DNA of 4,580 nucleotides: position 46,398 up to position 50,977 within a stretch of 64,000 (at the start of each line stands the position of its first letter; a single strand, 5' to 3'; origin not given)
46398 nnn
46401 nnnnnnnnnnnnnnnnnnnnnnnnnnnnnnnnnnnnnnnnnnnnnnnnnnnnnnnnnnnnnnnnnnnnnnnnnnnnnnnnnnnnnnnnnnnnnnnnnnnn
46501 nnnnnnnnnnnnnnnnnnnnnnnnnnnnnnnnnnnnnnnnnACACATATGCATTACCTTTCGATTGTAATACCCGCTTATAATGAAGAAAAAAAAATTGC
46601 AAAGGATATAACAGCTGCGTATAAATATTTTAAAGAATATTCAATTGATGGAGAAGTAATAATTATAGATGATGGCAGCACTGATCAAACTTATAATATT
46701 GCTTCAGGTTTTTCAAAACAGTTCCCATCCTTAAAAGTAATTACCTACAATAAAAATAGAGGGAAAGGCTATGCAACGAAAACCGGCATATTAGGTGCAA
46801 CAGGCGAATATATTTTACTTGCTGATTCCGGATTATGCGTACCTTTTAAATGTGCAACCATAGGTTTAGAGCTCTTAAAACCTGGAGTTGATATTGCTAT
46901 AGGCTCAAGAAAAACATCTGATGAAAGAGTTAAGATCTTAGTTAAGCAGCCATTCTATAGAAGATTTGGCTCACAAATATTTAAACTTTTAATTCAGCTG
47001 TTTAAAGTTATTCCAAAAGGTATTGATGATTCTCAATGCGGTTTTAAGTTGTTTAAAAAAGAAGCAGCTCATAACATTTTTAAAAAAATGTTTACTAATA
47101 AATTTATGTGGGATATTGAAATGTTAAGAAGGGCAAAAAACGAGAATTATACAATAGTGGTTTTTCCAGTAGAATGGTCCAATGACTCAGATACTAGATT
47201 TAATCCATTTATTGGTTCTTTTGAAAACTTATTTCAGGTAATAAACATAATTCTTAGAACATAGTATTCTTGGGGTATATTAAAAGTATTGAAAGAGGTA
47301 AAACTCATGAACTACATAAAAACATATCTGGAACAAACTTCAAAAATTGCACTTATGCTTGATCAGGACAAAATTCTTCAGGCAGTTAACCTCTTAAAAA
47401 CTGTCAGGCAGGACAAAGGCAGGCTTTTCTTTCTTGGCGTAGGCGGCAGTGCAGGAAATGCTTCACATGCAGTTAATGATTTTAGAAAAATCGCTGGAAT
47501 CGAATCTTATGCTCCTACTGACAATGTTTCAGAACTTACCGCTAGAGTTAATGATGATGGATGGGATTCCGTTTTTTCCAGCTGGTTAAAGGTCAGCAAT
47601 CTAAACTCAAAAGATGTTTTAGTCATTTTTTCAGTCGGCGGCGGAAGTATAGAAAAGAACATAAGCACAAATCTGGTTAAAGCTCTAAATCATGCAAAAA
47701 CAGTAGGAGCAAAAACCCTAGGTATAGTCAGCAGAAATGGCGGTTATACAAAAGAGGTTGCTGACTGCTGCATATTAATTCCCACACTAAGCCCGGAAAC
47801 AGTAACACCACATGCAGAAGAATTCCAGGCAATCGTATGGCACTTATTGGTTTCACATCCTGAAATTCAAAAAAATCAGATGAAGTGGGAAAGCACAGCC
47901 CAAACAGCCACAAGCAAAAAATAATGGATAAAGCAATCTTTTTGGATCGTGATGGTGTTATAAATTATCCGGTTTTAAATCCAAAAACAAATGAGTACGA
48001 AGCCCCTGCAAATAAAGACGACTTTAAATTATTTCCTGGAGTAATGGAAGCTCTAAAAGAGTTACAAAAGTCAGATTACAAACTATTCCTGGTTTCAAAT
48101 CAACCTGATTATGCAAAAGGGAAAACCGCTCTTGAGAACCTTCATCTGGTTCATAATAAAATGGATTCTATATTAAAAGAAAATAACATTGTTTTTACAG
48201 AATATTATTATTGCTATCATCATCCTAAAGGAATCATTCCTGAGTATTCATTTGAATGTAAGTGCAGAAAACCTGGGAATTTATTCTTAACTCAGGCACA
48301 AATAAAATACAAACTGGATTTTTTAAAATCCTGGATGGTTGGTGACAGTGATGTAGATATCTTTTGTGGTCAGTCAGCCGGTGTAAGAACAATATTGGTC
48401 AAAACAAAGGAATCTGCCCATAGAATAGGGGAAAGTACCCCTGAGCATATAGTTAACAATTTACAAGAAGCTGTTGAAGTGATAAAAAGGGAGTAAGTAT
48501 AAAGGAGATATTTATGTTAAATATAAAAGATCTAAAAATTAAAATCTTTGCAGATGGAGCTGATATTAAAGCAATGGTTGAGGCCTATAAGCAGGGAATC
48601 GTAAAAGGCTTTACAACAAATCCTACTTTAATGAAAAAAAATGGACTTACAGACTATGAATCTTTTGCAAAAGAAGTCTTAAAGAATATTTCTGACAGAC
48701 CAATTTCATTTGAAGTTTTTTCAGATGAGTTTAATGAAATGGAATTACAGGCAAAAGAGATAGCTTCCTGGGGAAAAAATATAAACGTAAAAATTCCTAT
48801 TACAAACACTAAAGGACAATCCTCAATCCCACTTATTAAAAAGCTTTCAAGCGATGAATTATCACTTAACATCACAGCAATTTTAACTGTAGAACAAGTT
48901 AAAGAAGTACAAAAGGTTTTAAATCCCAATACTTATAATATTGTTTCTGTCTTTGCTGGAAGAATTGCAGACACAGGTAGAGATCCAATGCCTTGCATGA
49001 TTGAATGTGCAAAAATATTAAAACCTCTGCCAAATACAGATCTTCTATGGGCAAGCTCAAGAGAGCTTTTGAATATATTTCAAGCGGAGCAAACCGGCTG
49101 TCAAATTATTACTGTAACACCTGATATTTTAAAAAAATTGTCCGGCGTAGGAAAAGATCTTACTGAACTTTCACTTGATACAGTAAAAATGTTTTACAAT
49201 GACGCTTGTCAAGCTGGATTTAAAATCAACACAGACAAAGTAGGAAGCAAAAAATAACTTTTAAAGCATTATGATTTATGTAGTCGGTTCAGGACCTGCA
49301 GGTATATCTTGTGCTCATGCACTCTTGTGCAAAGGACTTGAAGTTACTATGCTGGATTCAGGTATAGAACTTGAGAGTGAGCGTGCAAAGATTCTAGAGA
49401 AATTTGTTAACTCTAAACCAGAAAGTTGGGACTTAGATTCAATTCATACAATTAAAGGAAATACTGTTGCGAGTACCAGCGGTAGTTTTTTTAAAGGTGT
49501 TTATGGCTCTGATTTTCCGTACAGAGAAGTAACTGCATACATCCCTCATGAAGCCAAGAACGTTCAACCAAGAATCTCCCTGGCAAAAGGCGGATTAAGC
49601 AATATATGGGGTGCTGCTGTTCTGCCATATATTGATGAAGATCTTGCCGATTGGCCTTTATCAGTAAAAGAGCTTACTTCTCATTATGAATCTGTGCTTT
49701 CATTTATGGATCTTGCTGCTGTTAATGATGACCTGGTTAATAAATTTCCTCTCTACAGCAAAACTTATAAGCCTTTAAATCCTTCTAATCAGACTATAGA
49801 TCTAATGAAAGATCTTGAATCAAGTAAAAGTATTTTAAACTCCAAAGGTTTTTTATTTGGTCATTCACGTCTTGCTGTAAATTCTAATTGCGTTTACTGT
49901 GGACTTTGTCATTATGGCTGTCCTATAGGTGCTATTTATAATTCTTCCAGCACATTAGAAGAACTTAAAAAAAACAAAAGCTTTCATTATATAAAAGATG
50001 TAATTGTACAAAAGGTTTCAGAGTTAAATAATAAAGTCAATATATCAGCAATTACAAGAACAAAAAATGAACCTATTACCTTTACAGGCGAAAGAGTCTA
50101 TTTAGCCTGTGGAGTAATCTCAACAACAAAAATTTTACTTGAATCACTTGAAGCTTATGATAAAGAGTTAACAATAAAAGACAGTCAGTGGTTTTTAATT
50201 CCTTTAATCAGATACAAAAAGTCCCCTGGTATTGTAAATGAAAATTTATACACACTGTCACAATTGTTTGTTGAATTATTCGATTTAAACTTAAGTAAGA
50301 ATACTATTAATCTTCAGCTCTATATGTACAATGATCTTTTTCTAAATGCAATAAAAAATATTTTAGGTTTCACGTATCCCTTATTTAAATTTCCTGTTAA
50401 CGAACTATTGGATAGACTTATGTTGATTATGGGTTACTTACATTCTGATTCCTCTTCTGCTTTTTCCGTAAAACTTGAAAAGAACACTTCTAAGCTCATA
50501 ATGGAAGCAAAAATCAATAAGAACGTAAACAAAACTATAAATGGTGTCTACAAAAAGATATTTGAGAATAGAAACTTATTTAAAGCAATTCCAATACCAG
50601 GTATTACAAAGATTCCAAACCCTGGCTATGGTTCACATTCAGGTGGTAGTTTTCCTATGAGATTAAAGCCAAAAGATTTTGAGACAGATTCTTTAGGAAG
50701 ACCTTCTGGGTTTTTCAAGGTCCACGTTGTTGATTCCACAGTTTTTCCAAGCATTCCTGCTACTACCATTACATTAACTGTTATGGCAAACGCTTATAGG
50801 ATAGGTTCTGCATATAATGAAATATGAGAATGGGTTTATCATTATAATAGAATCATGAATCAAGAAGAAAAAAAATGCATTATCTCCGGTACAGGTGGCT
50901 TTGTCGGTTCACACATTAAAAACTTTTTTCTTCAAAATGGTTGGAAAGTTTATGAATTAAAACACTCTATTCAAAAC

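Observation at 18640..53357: ~35 kb island built almost entirely from polyprenyl-phosphate GT2 / GT-C modules plus FG-GAP propellers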

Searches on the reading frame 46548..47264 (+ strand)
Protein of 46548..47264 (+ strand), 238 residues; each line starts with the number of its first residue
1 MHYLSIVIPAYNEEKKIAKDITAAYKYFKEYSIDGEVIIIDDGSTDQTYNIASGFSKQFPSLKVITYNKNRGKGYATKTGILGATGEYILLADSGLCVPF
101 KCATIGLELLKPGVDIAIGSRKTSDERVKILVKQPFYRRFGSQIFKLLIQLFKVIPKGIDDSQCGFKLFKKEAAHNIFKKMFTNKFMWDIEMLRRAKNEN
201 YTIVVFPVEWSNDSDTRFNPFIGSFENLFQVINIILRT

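Call 5: search_protein_families(library=pfam, proteins=[window:46548-47264:+], max_evalue=0.01)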
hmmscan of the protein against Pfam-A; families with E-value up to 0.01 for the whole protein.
window:46548-47264:+ (238 aa): 3 families
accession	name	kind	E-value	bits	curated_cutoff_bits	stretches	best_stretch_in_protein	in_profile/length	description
PF00535.33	Glycos_transf_2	-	1.1e-25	90.9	23.3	1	5-177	1-167/168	Glycosyl transferase family 2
PF10111.15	Glyco_tranf_2_2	-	3.7e-05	23.8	27.3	1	5-94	1-90/276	Glycosyltransferase like family 2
PF13641.12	Glyco_tranf_2_3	-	0.00038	21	27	1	4-94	3-95/230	Glycosyltransferase like family 2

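Call 8: search_protein_families(library=ncbifam, proteins=[window:46548-47264:+], max_evalue=0.01)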
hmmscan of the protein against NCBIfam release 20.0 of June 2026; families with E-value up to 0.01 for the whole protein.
window:46548-47264:+ (238 aa): 22 families
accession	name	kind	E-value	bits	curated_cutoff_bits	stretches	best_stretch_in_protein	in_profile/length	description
NF047588.1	GlcsyltransPgfSStrep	equivalog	3.7e-17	62.5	500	1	4-184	3-174/308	glycosyltransferase PgfS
TIGR03937.1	PgaC_IcaA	equivalog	4.4e-15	55.6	422.3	1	3-95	46-135/407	poly-beta-1,6-N-acetyl-D-glucosamine synthase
NF007482.0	PRK10073.1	equivalog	2e-14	53.3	423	1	3-93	7-93/334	glycosyltransferase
NF041875.1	EPS_EpsD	equivalog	1.5e-11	44.3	370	1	4-104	1-98/325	exopolysaccharide biosynthesis glycosyltransferase EpsD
NF010496.0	PRK13915.1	equivalog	2.6e-11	43.2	262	1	4-97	33-128/307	glucosyl-3-phosphoglycerate synthase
TIGR04182.1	glyco_TIGR04182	equivalog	3e-11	43.2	325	1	5-223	3-206/293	S-layer glycoprotein N-glycosyltransferase AglJ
TIGR04283.1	glyco_like_mftF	equivalog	3.8e-11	43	182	1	4-94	1-83/221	TIGR04283 family arsenosugar biosynthesis glycosyltransferase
TIGR03111.1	glyc2_xrt_Gpos1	hypoth_equivalog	6.4e-11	41.7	363.95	1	3-94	50-140/439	TIGR03111 family XrtG-associated glycosyltransferase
NF038302.1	EPS_HpsE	equivalog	9.7e-11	41.2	300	1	4-93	3-94/307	hormogonium polysaccharide biosynthesis glycosyltransferase HpsE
NF007986.1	PRK10714.1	equivalog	1.2e-10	40.9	529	1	3-176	7-171/316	undecaprenyl-phosphate 4-deoxy-4-formamido-L-arabinose transferase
NF047683.1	TeichurnBiosyTuaG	equivalog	5.7e-10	39.3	400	1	4-95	8-96/252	teichuronic acid biosynthesis protein TuaG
NF058614.1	PPMAGASynPpgS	equivalog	3.1e-09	36.6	370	1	6-209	4-195/226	polyprenyl-phospho-N-acetylgalactosaminyl synthase PpgS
NF041391.1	DPhHxTase_Halo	equivalog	1.5e-08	33.9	375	1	10-233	3-207/213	dolichyl-phosphate hexose transferase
NF053739.1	GlytfEpsEBac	equivalog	2.1e-07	30.2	450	1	4-93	3-90/265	glycosyltransferase EpsE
TIGR03965.1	mycofact_glyco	equivalog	3.6e-07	29.4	280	1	4-98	76-166/467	mycofactocin biosynthesis glycosyltransferase MftF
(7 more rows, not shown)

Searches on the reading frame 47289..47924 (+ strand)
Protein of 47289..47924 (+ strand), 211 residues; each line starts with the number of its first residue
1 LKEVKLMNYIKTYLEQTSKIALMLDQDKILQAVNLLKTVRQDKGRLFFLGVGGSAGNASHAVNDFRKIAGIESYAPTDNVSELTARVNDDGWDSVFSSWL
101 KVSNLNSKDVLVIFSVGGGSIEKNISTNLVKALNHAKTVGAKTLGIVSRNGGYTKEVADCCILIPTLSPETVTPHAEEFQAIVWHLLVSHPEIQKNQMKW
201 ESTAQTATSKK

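Call 5: search_protein_families(library=pfam, proteins=[window:47289-47924:+], max_evalue=0.01)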
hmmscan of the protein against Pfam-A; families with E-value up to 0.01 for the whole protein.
window:47289-47924:+ (211 aa): 2 families
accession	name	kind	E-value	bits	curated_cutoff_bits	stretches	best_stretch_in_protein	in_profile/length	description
PF13580.11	SIS_2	-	1.4e-10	41.7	27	1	24-148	16-138/138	SIS domain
PF01380.27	SIS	-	0.00026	21.2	25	0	102-167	48-107/131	SIS domain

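Call 9: search_protein_families(library=ncbifam, proteins=[window:47289-47924:+], max_evalue=0.01)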
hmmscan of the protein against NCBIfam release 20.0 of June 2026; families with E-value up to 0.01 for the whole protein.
window:47289-47924:+ (211 aa): 8 families
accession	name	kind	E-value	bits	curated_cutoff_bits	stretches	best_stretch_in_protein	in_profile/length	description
TIGR00441.1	gmhA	equivalog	5.5e-16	59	209.45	1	34-189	2-151/154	D-sedoheptulose 7-phosphate isomerase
NF001628.0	PRK00414.1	equivalog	4.1e-11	42.9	265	1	27-168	28-166/192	D-sedoheptulose 7-phosphate isomerase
NF010546.0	PRK13936.1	equivalog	9.5e-11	41.8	276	1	21-187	21-184/197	phosphoheptose isomerase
NF010547.0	PRK13938.1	equivalog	3e-07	30.3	320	1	43-167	45-167/196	D-sedoheptulose 7-phosphate isomerase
TIGR00274.1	TIGR00274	equivalog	5.9e-05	22.3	302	0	100-173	119-185/291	N-acetylmuramic acid 6-phosphate etherase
NF009222.0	PRK12570.1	subfamily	0.00015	20.8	255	1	27-173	53-197/307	N-acetylmuramic acid 6-phosphate etherase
NF003915.0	PRK05441.1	subfamily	0.00047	19.3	168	0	100-173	124-190/300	N-acetylmuramic acid 6-phosphate etherase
NF008451.0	PRK11302.1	subfamily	0.0028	17.1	296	0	19-68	108-153/286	transcriptional regulator HexR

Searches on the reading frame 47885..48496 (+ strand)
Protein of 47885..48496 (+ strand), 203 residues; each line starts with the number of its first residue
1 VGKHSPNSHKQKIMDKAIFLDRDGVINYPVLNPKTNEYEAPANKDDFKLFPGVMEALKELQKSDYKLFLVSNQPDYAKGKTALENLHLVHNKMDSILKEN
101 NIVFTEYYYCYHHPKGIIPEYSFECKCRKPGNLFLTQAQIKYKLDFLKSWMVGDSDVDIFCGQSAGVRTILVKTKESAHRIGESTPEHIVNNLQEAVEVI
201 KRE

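Call 5: search_protein_families(library=pfam, proteins=[window:47885-48496:+], max_evalue=0.01)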
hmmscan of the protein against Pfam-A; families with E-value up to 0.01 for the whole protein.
window:47885-48496:+ (203 aa): 5 families
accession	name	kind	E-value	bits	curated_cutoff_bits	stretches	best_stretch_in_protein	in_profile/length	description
PF13242.12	Hydrolase_like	-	1.3e-13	51.1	22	1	127-196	2-75/75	HAD-hyrolase-like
PF13419.12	HAD_2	-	1e-12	49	23.8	2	36-97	67-126/178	Haloacid dehalogenase-like hydrolase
PF08645.17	PNK3P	-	9.8e-09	35.6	22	1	34-168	15-130/161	Polynucleotide kinase 3 phosphatase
PF00702.32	Hydrolase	-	1e-06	29.8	26.4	1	41-166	91-191/191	haloacid dehalogenase-like hydrolase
PF13344.12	Hydrolase_6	-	0.0011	19.4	27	1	19-79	2-45/101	Haloacid dehalogenase-like hydrolase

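Call 9: search_protein_families(library=ncbifam, proteins=[window:47885-48496:+], max_evalue=0.01)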
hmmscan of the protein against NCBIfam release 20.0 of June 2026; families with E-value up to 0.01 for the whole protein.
window:47885-48496:+ (203 aa): 25 families
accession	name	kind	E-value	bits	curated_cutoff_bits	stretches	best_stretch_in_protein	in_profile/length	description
NF006506.0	PRK08942.1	equivalog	2.8e-37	128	178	1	14-202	2-179/182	D-glycero-beta-D-manno-heptose 1,7-bisphosphate 7-phosphatase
TIGR00213.1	GmhB_yaeD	subfamily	9.1e-33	113.4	149.6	1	16-191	2-169/176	D-glycero-beta-D-manno-heptose 1,7-bisphosphate 7-phosphatase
TIGR01656.1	Histidinol-ppas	subfamily_domain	5.8e-30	104.2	84.15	1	16-172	1-146/149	histidinol-phosphate phosphatase domain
TIGR01662.1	HAD-SF-IIIA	subfamily_domain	2.8e-25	89.1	44.6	1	16-174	1-140/141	HAD-IIIA family hydrolase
NF005264.0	PRK06769.1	equivalog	9.9e-22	77.6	217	1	15-201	4-172/175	HAD-IIIA family hydrolase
NF003937.0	PRK05446.1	equivalog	3.6e-20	72.3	443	1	14-177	2-153/355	bifunctional histidinol-phosphatase/imidazoleglycerol-phosphate dehydratase HisB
NF050049.1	HBPPhtaseGmhB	domain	1.1e-18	67.6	250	1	15-178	3-149/171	D-glycero-alpha-D-manno-heptose-1,7-bisphosphate 7-phosphatase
TIGR01261.1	hisB_Nterm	equivalog_domain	2.9e-18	65.9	140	1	16-177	2-151/161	histidinol-phosphatase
NF009695.0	PRK13222.1-2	equivalog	2.1e-11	43.7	225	1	128-201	149-223/226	phosphoglycolate phosphatase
NF009804.0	PRK13288.1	equivalog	5.7e-10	39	218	1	141-202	150-212/215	pyrophosphatase PpaX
TIGR01449.2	PGP_bact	equivalog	2.3e-07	30.6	180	0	128-195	140-208/213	phosphoglycolate phosphatase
TIGR02254.1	YjjG_YfnB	equivalog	3.9e-07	29.8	159.9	1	126-199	149-222/223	YjjG family noncanonical pyrimidine nucleotidase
NF009697.0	PRK13222.1-4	equivalog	7.5e-07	28.7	327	1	128-200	151-222/232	phosphoglycolate phosphatase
TIGR01460.1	HAD-SF-IIA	subfamily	3.7e-06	26.9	100.15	0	48-78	14-44/246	HAD-IIA family hydrolase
TIGR01664.1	DNA-3'-Pase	equivalog_domain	7.7e-06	25.9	107.65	1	13-155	11-136/167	DNA 3'-phosphatase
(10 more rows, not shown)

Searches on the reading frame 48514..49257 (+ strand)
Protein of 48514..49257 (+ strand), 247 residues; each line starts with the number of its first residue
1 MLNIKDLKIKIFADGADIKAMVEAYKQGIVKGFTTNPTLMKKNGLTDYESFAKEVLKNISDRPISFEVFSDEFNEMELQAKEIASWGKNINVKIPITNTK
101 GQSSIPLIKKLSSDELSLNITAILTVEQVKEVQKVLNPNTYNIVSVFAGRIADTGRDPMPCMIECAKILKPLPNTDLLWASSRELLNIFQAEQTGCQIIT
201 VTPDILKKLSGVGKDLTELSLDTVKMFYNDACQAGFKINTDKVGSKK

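Call 5: search_protein_families(library=pfam, proteins=[window:48514-49257:+], max_evalue=0.01)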
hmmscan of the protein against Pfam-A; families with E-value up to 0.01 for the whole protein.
window:48514-49257:+ (247 aa): 1 family
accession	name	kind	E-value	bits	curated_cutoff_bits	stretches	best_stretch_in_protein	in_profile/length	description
PF00923.25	TAL_FSA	-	6.3e-42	144.3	27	1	11-232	1-279/285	Transaldolase/Fructose-6-phosphate aldolase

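Call 9: search_protein_families(library=ncbifam, proteins=[window:48514-49257:+], max_evalue=0.01)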
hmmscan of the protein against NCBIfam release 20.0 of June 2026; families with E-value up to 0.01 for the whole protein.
window:48514-49257:+ (247 aa): 10 families
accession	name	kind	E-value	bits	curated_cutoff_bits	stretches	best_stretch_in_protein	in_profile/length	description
TIGR02134.1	transald_staph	equivalog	1.2e-102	342.6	281.95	1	5-238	2-235/236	transaldolase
TIGR00875.1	fsa_talC_mipB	equivalog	2.5e-24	85.9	245.95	1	10-224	2-205/213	fructose-6-phosphate aldolase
NF009299.0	PRK12656.1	equivalog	3.1e-13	49.8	214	1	29-208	21-195/222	fructose-6-phosphate aldolase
NF009296.0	PRK12653.1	subfamily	6e-09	36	306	1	10-208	2-193/220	fructose-6-phosphate aldolase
NF003026.0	PRK03903.1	equivalog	0.00012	21.3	344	1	88-151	123-189/323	transaldolase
NF002881.0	PRK03343.1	subfamily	0.0014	17.7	367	0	88-133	136-177/370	transaldolase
TIGR00874.1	talAB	equivalog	0.0015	17.9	396.2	0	175-219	218-261/317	transaldolase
NF009001.0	PRK12346.1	subfamily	0.0018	17.9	439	0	10-57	12-56/316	transaldolase A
NF007080.0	PRK09533.1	equivalog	0.0049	14.7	712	0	88-134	136-178/949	bifunctional transaldolase/phosoglucose isomerase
NF008965.0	PRK12309.1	equivalog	0.0056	15.8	550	0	174-223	223-269/392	transaldolase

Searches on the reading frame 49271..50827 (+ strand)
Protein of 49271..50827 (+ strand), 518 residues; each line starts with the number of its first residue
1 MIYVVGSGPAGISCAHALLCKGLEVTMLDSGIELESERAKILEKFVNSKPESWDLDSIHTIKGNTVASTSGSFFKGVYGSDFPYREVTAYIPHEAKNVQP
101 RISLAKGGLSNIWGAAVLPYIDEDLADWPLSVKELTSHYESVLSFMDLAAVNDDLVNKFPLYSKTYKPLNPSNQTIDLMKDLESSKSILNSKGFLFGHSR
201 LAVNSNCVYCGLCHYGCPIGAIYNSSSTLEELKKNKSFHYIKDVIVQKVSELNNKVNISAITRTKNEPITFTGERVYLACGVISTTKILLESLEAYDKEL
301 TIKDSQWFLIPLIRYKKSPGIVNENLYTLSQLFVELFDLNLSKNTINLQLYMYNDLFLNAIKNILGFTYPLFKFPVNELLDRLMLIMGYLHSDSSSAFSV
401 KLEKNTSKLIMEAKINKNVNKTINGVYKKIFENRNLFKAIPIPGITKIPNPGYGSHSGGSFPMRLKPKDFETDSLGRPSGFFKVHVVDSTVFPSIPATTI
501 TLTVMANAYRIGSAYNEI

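Call 5: search_protein_families(library=pfam, proteins=[window:49271-50827:+], max_evalue=0.01)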
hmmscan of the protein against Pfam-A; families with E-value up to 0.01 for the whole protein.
window:49271-50827:+ (518 aa): 8 families
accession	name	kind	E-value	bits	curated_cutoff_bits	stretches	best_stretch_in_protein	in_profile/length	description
PF07992.20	Pyr_redox_2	-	0.00042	20.3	26.1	1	2-31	3-32/291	Pyridine nucleotide-disulphide oxidoreductase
PF05199.19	GMC_oxred_C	-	0.00081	20.4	24.6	1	455-508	86-139/139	GMC oxidoreductase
PF00732.25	GMC_oxred_N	-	0.00083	19.7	23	1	205-292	109-200/218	GMC oxidoreductase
PF13450.12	NAD_binding_8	-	0.00098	19.8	21.9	1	4-31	1-28/68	NAD(P)-binding Rossmann-like domain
PF00037.32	Fer4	-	0.0011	19.1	21.1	1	205-223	6-24/24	4Fe-4S binding domain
PF13738.12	Pyr_redox_3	-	0.0011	18.7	30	0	4-31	2-30/305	Pyridine nucleotide-disulphide oxidoreductase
PF00070.33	Pyr_redox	-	0.0045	17.9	22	0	2-37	2-41/82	Pyridine nucleotide-disulphide oxidoreductase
PF01494.25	FAD_binding_3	-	0.0058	16.3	22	1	3-31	5-33/349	FAD binding domain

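Call 9: search_protein_families(library=ncbifam, proteins=[window:49271-50827:+], max_evalue=0.01)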
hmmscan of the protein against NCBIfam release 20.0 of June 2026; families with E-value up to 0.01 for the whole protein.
window:49271-50827:+ (518 aa): 23 families
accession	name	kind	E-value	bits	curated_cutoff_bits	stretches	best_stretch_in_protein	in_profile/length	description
TIGR02512.1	FeFe_hydrog_A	subfamily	9.8e-05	21.4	405.95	1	198-237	43-81/375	[FeFe] hydrogenase, group A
TIGR04542.1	GMC_mycofac_2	equivalog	0.00011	21.3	400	0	414-514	330-424/425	mycofactocin system GMC family oxidoreductase MftG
TIGR04105.1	FeFe_hydrog_B1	subfamily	0.00015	20.6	450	1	204-236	187-219/462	monomeric [FeFe] hydrogenase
NF058577.1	FdxA_fam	equivalog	0.00027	21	65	1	203-226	5-28/52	4Fe-4S ferredoxin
NF009410.0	PRK12771.1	subfamily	0.00027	19.7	516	1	2-31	141-170/566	NAD(P)-binding protein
NF004542.0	PRK05888.2-3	equivalog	0.00042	19.8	248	1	205-259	122-175/203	NADH-quinone oxidoreductase subunit NuoI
NF038210.1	GMC_mycofac_3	equivalog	0.00071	18.5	300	0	3-43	2-42/418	mycofactocin system GMC family oxidoreductase MftG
TIGR01971.1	NuoI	subfamily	0.00084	18.9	113.05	1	205-228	81-104/121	NADH-quinone oxidoreductase, chain I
NF040763.1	FeFe_hydrog_A6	exception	0.00089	17.7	765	1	204-247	187-228/571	NADH-dependent [FeFe] hydrogenase, group A6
NF045490.1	FdxA_Protbact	equivalog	0.0011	19.2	135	1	194-252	26-89/104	ferredoxin FdxA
NF004539.0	PRK05888.1-5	equivalog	0.0011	18.7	225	1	206-248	101-143/162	NADH-quinone oxidoreductase subunit NuoI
NF004538.0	PRK05888.1-4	equivalog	0.0014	18.3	135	1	206-255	101-150/162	NADH-quinone oxidoreductase subunit NuoI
NF004914.0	PRK06273.1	equivalog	0.0016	18.2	163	1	205-236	93-124/167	ferredoxin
NF006593.0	PRK09126.1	equivalog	0.0016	17.4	420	1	2-30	7-35/393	5-demethoxyubiquinol-8 5-hydroxylase UbiM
NF004536.0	PRK05888.1-1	equivalog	0.003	16.9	212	1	205-242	97-134/180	NADH-quinone oxidoreductase subunit NuoI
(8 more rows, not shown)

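Call 51: search_solved_structures(query=window:49271-50827:+, max_evalue=1)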
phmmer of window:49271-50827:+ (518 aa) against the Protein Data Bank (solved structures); distinct sequences matched with E-value up to 1: 52.
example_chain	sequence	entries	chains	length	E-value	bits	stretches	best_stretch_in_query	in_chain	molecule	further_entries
8hdd_A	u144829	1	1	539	4.9e-06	28.5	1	127-293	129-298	Glucose dehydrogenase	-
6a2u_B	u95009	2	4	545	5.2e-06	28.5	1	127-293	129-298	Glucose dehydrogenase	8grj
5t5i_F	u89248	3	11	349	0.00059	21.7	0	204-223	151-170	Tungsten formylmethanofuran dehydrogenase subunit fwdF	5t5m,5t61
9sw6_H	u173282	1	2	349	0.0061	18.4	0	204-222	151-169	Tungsten formylmethanofuran dehydrogenase, subunit F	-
8rja_F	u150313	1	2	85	0.0088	17.8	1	205-224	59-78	NAD(P)H-quinone oxidoreductase subunit I, chloroplastic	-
7p62_I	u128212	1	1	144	0.013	17.3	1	205-244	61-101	NADH-quinone oxidoreductase subunit I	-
7p69_I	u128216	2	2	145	0.013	17.3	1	205-244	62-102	NADH-quinone oxidoreductase subunit I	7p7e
7p61_I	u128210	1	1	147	0.014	17.2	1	205-244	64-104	NADH-quinone oxidoreductase subunit I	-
7p7k_I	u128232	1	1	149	0.014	17.1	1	205-244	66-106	NADH-quinone oxidoreductase subunit I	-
8k6k_A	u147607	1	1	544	0.023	16.4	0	2-52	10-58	Fructose dehydrogenase (N1146A) large subunit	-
8xcn_A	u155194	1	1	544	0.023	16.4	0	2-52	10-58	Fructose dehydrogenase large subunit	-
7w2j_A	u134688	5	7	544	0.023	16.4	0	2-52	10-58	Fructose dehydrogenase large subunit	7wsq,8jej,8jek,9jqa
8xcm_A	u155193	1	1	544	0.023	16.4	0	2-52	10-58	Fructose dehydrogenase large subunit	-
8k6j_A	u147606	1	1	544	0.024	16.4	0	2-52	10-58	Fructose dehydrogenase (H1147A) large subunit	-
7awt_I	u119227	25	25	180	0.03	16.1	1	205-244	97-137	NADH-quinone oxidoreductase subunit I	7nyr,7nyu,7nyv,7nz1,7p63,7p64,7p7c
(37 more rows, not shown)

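Call 88: find_related_loci(query=window:49271-50827:+, collection=genome_contigs, flank=8000)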
Query window:49271-50827:+ (518 aa) in genome_contigs; peptide patterns used: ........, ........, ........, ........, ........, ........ (x = any residue, [..] = any of these).
151 stretches matched a pattern; 1 encode a relative of the query (tblastn E <= 1e-3); 1 distinct loci.
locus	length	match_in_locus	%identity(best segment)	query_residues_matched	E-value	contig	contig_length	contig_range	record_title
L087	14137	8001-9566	81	1-517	0e+0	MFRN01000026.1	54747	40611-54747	MAG: Candidatus Melainabacteria bacterium RIFCSPLOWO2_02_FULL_35_15 rifcsplowo2_02_scaffold_335, whole genome shotgun se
